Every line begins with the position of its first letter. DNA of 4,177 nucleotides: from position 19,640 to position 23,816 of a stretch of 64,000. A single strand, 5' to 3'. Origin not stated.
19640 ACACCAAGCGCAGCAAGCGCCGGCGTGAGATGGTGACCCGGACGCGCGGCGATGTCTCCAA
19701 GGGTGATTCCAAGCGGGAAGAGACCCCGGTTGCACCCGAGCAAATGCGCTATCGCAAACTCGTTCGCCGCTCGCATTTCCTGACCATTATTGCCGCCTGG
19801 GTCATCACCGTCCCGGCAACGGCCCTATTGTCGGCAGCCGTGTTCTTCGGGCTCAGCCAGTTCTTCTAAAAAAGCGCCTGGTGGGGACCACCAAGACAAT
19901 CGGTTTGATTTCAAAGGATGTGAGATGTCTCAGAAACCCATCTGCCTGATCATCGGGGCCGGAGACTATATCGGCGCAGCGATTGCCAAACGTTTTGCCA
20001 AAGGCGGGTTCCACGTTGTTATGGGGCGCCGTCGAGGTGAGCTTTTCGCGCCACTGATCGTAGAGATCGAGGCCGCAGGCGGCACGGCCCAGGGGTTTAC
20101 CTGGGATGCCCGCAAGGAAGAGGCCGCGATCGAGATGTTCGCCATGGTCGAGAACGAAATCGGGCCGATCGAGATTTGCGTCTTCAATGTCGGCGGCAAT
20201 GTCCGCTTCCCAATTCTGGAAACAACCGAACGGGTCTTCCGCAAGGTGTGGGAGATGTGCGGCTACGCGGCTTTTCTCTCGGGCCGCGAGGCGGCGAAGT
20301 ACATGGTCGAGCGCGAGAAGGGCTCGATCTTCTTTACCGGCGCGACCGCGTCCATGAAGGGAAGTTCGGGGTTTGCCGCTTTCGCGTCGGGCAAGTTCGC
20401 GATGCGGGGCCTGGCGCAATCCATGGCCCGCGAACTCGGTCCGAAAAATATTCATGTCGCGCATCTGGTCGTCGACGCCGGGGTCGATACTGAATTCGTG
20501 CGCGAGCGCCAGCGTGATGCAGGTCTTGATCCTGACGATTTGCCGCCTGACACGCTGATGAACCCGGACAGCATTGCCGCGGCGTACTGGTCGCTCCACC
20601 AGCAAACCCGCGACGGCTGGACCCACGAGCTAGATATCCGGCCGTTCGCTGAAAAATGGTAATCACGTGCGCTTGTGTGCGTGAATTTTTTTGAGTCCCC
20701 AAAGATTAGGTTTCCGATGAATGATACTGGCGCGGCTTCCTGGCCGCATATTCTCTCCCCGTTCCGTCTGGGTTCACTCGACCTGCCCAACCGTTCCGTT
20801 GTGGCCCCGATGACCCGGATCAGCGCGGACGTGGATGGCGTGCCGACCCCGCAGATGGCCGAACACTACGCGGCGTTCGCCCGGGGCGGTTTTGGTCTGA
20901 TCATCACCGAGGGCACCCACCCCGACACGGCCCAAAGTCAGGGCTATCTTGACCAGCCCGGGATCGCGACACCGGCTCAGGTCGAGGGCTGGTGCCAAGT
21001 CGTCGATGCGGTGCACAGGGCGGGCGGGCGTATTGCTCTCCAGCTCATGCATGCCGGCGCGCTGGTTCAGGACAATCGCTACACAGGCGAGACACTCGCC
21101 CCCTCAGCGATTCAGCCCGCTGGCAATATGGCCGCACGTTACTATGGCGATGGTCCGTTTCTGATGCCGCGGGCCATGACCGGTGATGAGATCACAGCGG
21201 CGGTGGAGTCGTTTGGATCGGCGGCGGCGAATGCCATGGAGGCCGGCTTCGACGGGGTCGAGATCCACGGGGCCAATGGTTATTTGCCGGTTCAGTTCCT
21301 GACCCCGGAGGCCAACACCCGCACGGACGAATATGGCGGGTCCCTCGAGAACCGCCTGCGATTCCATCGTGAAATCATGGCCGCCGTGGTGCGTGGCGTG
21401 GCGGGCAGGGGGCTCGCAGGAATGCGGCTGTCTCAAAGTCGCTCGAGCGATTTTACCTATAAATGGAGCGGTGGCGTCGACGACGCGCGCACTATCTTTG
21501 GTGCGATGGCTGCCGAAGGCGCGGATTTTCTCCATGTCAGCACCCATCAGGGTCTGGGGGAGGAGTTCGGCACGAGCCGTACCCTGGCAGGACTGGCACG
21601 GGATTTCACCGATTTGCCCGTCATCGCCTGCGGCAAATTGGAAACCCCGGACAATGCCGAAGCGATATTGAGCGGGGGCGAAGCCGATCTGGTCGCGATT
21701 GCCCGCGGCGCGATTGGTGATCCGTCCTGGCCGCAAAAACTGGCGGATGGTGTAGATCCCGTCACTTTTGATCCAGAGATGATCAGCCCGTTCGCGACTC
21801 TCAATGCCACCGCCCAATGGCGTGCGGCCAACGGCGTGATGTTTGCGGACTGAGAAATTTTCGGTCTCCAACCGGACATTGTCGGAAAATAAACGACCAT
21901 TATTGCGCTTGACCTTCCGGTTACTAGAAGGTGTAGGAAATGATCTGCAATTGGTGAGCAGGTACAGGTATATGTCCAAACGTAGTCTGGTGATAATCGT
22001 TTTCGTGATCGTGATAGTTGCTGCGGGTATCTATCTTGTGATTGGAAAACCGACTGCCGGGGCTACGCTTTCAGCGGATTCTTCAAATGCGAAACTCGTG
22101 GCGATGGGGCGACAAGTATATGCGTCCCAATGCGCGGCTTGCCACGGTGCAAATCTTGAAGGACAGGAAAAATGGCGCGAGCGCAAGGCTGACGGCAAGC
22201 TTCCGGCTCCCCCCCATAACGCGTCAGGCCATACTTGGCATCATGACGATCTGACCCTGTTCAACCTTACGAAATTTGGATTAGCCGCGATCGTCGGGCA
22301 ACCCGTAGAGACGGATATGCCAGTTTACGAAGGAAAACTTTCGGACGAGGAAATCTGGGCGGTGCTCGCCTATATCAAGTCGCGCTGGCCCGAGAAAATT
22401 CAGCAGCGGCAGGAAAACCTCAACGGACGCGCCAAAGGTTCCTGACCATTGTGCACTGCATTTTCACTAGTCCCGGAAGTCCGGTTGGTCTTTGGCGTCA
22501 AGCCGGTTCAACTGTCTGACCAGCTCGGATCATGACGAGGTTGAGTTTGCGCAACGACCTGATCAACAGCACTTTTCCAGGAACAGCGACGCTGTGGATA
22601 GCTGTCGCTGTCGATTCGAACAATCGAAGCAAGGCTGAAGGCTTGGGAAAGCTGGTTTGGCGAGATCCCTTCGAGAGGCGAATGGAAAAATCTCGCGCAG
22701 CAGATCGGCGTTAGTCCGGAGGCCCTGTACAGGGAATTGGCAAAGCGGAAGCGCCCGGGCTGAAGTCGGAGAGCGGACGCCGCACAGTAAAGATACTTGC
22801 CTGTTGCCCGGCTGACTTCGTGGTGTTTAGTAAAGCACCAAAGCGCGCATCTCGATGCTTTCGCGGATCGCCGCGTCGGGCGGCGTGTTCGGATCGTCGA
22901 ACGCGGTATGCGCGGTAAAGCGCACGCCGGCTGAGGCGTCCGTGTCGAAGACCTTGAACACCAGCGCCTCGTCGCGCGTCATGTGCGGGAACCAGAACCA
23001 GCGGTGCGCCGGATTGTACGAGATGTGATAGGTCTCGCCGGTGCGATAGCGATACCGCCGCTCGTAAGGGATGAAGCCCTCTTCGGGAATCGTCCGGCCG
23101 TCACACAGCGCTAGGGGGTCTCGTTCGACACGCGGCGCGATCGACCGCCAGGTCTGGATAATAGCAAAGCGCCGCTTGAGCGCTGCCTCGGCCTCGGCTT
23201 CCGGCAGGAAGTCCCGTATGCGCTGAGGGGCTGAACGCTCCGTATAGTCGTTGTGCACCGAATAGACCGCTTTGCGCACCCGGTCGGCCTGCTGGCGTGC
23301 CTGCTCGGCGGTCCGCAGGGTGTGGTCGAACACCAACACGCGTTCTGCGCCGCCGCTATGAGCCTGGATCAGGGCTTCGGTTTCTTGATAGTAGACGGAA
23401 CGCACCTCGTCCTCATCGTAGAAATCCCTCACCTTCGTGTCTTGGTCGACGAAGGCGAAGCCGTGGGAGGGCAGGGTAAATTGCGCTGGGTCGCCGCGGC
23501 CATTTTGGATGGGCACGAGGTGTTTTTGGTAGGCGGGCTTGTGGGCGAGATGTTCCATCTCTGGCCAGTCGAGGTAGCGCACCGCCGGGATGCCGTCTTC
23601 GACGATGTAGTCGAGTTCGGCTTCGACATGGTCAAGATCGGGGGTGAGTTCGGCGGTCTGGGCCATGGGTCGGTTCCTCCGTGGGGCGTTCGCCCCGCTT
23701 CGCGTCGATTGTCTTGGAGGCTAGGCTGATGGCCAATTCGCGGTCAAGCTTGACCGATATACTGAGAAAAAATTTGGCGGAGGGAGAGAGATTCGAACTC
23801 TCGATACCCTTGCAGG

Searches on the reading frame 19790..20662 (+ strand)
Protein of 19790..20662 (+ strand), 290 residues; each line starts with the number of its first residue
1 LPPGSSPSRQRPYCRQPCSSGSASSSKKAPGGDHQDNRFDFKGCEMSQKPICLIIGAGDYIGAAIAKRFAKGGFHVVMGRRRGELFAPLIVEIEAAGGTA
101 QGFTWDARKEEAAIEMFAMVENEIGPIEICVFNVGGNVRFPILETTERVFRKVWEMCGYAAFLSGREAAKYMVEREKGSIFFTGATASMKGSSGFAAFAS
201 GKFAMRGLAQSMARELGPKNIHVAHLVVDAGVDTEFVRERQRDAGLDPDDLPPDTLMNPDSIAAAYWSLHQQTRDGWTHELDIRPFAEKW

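Call 93: search_protein_families(library=pfam, max_evalue=0.001, proteins=[window:19790-20662:+])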
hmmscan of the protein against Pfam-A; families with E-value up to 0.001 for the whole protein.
window:19790-20662:+ (290 aa): 2 families
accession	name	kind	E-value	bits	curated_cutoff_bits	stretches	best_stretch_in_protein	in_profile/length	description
PF00106.31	adh_short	-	1.2e-32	113.5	26.6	1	52-242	3-192/195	short chain dehydrogenase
PF13561.12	adh_short_C2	-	6.5e-23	82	27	1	61-269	8-216/236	Enoyl-(Acyl carrier protein) reductase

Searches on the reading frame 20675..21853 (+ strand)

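Call 93: search_protein_families(library=pfam, max_evalue=0.001, proteins=[window:20675-21853:+])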
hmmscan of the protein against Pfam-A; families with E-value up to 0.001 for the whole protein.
window:20675-21853:+ (392 aa): 1 family
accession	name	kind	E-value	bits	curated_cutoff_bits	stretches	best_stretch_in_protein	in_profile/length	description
PF00724.26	Oxidored_FMN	-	5.9e-71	239.9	27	1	27-360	3-339/342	NADH:flavin oxidoreductase / NADH oxidase family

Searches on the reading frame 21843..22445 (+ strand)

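Call 93: search_protein_families(library=pfam, max_evalue=0.001, proteins=[window:21843-22445:+])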
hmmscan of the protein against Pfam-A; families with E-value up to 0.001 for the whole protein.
window:21843-22445:+ (200 aa): 2 families
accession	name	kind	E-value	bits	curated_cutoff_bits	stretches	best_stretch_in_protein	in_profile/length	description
PF00034.26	Cytochrom_C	-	2.2e-13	51.8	21.3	1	87-182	2-90/90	Cytochrome c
PF13442.11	Cytochrome_CBB3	-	3.5e-11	43.7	27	1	87-178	4-68/68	Cytochrome C oxidase, cbb3-type, subunit III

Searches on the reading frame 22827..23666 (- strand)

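Call 7: search_protein_families(library=pfam, max_evalue=0.1, proteins=[window:22827-23666:-])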
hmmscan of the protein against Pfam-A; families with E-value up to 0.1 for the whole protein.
window:22827-23666:- (279 aa): 1 family
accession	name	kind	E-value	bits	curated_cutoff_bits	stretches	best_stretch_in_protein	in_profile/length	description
PF24109.1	DUF7384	-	0.075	13.5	27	0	96-134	83-121/153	Family of unknown function (DUF7384)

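Call 40: search_protein_families(library=pfam, max_evalue=0.001, proteins=[L008:4034-5548:+, L008:3218-3709:+])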
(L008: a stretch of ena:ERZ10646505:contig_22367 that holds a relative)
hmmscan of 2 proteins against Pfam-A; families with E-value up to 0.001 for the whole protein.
L008:4034-5548:+ (504 aa): 0 families

L008:3218-3709:+ (163 aa): 0 families

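Call 93: search_protein_families(library=pfam, max_evalue=0.001, proteins=[window:22827-23666:-])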
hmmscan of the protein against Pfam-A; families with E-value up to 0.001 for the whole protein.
window:22827-23666:- (279 aa): 0 families
